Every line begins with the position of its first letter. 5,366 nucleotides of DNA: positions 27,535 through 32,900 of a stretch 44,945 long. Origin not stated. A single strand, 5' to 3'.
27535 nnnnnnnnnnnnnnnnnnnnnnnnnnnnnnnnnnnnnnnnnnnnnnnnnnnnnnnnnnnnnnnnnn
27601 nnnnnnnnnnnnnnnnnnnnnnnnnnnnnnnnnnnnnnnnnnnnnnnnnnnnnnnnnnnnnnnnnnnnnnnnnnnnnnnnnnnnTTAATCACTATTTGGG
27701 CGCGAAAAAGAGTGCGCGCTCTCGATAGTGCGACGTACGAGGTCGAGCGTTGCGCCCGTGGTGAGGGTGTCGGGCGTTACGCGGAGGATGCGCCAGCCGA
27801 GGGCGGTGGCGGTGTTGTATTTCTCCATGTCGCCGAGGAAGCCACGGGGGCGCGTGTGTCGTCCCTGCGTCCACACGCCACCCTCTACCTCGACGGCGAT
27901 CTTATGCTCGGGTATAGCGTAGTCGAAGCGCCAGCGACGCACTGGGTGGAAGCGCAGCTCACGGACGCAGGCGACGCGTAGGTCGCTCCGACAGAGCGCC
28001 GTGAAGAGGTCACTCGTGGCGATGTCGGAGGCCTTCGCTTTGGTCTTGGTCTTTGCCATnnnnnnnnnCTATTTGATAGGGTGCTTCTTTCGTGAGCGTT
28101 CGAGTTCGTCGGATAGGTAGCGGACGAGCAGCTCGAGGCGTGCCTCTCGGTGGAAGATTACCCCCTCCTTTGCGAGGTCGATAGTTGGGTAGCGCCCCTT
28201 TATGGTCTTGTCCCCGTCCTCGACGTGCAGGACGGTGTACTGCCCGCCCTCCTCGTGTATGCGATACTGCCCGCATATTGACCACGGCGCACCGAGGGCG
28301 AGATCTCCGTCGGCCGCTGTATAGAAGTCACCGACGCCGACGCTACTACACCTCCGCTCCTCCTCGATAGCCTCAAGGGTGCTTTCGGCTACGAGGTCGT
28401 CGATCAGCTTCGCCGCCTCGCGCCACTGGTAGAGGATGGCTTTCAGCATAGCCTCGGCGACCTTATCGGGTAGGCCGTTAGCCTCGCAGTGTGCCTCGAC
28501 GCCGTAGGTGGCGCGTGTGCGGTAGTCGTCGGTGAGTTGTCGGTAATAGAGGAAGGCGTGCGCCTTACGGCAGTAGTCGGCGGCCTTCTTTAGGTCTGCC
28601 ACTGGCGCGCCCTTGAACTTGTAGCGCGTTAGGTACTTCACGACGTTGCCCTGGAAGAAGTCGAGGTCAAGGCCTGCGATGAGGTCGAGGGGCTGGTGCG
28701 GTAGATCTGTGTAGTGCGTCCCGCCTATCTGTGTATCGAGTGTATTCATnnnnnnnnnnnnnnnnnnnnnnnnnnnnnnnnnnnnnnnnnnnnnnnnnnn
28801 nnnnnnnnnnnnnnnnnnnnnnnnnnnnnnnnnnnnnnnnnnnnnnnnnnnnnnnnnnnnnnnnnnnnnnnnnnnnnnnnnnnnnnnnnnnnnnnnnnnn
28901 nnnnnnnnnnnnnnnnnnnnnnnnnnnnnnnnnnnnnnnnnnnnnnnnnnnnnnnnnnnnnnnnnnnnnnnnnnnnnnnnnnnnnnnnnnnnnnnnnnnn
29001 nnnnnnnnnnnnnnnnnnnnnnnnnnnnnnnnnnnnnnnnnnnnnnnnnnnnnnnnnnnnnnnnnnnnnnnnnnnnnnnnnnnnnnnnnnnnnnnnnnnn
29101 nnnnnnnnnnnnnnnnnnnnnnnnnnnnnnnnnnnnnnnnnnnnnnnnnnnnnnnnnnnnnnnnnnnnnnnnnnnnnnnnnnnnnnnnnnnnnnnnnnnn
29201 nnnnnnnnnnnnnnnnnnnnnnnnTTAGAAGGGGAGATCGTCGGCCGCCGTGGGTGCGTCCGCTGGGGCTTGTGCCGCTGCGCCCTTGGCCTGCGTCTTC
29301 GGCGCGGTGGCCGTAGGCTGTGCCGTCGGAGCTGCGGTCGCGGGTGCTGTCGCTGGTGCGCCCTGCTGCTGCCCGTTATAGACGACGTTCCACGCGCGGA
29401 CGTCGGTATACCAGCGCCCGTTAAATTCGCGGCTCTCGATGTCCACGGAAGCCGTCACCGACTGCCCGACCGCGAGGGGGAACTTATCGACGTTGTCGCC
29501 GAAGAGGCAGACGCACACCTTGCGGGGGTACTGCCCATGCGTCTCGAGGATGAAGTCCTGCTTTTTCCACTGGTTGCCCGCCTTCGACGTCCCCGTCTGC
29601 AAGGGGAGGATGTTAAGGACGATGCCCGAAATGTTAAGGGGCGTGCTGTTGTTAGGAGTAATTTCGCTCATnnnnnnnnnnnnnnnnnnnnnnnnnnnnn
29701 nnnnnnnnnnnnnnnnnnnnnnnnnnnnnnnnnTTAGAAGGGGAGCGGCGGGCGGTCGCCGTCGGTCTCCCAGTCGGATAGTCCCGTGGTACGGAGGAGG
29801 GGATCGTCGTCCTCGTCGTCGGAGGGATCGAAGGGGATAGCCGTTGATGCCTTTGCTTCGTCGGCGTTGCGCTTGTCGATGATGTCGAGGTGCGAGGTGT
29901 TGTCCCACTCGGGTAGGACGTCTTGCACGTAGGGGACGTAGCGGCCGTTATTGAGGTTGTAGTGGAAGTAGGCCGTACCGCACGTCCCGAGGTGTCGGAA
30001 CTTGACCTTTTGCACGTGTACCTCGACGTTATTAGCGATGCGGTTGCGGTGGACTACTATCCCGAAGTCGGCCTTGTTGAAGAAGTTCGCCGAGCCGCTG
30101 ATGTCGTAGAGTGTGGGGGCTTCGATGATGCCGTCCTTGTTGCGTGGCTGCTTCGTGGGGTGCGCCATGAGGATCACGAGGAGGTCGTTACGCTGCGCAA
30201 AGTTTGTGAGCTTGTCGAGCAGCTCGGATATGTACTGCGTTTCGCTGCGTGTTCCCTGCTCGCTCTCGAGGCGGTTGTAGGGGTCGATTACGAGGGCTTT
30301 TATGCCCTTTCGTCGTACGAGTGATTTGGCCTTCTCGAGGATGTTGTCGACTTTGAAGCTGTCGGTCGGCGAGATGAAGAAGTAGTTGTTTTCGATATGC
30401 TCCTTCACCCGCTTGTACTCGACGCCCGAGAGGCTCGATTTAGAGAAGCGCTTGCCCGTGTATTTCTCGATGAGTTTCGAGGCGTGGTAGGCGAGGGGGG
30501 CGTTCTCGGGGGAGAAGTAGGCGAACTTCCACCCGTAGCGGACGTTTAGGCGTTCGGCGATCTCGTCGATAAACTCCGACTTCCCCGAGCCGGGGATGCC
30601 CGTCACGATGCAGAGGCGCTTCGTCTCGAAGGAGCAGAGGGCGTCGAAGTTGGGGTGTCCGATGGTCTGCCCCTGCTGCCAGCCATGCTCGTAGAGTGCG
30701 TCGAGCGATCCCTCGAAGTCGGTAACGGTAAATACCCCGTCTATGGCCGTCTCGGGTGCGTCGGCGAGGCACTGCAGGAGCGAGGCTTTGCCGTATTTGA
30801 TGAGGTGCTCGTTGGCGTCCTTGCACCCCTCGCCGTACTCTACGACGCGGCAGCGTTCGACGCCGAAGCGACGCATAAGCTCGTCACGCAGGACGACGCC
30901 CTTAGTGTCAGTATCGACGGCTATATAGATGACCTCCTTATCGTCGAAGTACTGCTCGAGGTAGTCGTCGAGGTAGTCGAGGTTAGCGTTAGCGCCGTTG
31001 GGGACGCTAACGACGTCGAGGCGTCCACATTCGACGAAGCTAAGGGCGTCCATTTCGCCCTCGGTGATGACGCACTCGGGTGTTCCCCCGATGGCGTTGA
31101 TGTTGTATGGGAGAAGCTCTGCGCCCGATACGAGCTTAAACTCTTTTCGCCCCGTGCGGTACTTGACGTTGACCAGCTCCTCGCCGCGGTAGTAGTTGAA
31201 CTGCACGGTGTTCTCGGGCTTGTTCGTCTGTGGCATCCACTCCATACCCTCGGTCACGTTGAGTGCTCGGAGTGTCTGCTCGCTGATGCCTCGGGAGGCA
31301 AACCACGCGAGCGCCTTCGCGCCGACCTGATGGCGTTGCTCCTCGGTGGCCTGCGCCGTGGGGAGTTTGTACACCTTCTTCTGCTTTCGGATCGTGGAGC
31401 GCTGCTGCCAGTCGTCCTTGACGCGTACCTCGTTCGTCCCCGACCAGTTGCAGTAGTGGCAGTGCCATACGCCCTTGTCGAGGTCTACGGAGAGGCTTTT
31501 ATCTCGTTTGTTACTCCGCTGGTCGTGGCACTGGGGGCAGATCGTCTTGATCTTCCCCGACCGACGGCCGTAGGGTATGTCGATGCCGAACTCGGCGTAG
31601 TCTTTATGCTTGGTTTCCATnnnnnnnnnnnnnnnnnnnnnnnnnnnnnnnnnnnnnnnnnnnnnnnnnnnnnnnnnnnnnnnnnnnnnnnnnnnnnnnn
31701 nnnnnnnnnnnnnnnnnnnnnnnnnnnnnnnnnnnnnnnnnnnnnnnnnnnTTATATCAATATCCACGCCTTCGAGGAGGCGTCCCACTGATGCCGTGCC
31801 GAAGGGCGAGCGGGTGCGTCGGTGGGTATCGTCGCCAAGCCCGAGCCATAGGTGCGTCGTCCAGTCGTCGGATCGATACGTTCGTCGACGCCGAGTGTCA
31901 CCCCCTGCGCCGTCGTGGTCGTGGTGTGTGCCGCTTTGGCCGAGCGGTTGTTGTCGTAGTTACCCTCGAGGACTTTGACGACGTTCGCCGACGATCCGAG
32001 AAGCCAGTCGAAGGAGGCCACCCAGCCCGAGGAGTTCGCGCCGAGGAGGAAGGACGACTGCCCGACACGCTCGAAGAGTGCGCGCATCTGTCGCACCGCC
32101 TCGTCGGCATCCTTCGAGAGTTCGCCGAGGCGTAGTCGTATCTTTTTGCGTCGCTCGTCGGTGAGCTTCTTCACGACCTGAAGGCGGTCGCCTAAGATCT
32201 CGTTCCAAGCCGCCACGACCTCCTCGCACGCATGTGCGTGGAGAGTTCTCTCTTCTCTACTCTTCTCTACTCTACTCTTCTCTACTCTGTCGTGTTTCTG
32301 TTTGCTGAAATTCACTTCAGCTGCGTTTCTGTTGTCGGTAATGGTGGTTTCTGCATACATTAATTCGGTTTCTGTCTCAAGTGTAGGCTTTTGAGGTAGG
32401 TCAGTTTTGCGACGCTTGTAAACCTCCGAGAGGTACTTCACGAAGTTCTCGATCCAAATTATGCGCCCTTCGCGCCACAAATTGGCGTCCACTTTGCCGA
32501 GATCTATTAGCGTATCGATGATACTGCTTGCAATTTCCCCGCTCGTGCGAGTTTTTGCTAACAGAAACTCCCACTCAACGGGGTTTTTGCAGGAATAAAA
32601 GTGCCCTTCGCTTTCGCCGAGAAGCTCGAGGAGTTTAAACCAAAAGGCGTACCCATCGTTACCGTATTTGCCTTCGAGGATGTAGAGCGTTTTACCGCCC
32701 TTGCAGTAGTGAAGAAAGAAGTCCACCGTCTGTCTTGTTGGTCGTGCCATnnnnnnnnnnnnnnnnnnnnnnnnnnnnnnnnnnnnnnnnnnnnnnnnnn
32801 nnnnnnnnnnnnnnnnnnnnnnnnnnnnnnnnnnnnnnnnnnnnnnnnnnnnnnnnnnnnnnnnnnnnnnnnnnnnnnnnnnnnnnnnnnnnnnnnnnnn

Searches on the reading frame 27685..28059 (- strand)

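Call 31: search_protein_families(library=pfam, proteins=[window:27685-28059:-], max_evalue=0.001)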
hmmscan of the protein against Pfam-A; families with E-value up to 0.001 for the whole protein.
window:27685-28059:- (124 aa): 0 families

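Call 88: search_protein_families(library=phrogs, proteins=[window:27685-28059:-], max_evalue=0.001)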
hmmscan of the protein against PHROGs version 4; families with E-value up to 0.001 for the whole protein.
window:27685-28059:- (124 aa): 2 families
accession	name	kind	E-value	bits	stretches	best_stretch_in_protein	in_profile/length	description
phrog_503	-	unknown function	4e-37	128.1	1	6-116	25-134/144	-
phrog_12476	-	unknown function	1.6e-15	57.8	1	43-111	2-70/85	-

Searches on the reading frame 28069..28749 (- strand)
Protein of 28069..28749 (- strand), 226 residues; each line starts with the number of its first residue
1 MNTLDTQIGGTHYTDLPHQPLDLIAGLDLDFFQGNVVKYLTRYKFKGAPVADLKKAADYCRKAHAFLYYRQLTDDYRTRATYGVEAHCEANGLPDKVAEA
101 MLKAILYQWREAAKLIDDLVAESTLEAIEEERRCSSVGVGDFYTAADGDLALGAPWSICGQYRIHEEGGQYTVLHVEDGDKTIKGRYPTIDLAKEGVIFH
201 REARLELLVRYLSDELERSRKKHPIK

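Call 31: search_protein_families(library=pfam, proteins=[window:28069-28749:-], max_evalue=0.001)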
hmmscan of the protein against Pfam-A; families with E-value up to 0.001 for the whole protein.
window:28069-28749:- (226 aa): 1 family
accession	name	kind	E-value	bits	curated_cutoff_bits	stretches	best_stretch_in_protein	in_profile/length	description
PF11753.13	DUF3310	-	4.4e-08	33.5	24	1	12-60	6-59/60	Protein of unknwon function (DUF3310)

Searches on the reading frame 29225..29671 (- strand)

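Call 31: search_protein_families(library=pfam, proteins=[window:29225-29671:-], max_evalue=0.001)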
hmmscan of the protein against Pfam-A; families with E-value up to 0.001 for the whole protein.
window:29225-29671:- (148 aa): 2 families
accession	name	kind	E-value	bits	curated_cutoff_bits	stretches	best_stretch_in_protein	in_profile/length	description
PF11325.14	DUF3127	-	3.4e-30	104.5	27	1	14-96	2-84/85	Domain of unknown function (DUF3127)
PF16900.11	REPA_OB_2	-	0.00078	19.8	27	1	11-88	12-87/98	Replication protein A OB domain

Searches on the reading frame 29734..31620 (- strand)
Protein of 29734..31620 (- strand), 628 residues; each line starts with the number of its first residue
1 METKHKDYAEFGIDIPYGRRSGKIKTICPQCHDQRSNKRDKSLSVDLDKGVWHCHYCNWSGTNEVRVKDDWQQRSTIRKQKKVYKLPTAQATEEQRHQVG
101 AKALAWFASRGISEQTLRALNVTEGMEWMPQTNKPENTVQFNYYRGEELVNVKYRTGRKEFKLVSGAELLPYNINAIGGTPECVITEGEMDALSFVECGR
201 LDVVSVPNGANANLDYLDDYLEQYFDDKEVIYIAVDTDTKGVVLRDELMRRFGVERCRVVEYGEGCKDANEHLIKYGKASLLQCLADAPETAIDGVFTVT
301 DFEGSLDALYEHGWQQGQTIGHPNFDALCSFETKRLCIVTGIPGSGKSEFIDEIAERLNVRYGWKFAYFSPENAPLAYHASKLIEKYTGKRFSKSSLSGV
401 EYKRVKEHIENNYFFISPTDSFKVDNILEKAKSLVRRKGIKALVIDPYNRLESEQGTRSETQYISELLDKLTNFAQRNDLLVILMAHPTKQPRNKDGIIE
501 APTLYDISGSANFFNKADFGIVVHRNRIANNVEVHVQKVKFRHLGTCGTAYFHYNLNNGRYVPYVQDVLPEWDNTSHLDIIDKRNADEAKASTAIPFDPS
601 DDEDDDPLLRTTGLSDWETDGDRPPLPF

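Call 31: search_protein_families(library=pfam, proteins=[window:29734-31620:-], max_evalue=0.001)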
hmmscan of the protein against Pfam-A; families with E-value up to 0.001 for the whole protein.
window:29734-31620:- (628 aa): 6 families
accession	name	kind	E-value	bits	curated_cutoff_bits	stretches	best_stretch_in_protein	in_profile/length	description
PF03796.21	DnaB_C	-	2e-16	60.6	27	1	324-538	8-233/255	DnaB-like helicase C terminal domain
PF13155.12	Toprim_2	-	8.6e-09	36.1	22.1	1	184-272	1-87/88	Toprim-like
PF01637.24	ATPase_2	-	5.8e-07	30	33.2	1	328-485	14-153/225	ATPase domain predominantly from Archaea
PF13401.12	AAA_22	-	1.2e-05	26.1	27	1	333-488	4-124/130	AAA domain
PF13481.12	AAA_25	-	0.0001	22.4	27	1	334-491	33-193/195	AAA domain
PF06745.19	ATPase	-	0.00014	21.7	26.6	1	323-471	6-151/231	KaiC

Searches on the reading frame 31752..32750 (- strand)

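Call 31: search_protein_families(library=pfam, proteins=[window:31752-32750:-], max_evalue=0.001)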
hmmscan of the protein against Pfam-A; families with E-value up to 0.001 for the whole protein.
window:31752-32750:- (332 aa): 1 family
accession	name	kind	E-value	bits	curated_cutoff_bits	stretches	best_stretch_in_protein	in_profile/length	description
PF14297.12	Lin1244_N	-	7.2e-06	27.1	25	1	23-99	15-91/95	Lin1244/Lin1753-like, N-terminal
